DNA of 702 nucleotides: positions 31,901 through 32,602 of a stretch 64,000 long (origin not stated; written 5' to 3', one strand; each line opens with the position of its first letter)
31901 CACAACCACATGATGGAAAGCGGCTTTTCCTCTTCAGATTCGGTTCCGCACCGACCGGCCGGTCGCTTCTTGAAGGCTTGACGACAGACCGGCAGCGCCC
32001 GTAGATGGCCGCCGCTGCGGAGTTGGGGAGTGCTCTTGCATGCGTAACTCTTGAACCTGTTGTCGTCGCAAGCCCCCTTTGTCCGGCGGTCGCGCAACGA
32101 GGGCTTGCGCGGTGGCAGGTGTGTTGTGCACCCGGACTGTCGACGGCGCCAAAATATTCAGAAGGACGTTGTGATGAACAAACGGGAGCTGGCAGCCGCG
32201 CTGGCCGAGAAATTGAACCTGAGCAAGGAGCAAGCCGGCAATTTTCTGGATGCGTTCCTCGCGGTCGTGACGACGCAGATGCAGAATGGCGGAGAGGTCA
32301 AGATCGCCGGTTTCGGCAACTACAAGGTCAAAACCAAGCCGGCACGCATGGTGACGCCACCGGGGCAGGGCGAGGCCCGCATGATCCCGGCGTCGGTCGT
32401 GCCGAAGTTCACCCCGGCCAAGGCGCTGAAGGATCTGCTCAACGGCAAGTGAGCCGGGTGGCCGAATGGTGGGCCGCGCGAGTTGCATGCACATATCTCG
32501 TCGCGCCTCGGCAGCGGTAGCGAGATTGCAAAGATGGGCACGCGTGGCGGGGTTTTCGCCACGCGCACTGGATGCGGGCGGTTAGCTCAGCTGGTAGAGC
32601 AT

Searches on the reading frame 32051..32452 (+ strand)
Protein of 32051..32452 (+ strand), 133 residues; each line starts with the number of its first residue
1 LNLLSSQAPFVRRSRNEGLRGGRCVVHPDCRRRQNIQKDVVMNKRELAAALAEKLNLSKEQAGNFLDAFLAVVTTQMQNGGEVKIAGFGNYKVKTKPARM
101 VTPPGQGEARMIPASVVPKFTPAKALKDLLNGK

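Call 26: search_protein_families(library=pfam, max_evalue=0.00001, proteins=[window:32051-32452:+])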
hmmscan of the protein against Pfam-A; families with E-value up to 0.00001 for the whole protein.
window:32051-32452:+ (133 aa): 1 family
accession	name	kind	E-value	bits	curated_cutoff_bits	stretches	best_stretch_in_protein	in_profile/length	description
PF00216.26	Bac_DNA_binding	-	1.1e-25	90.1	22.4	1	42-131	1-90/90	Bacterial DNA-binding protein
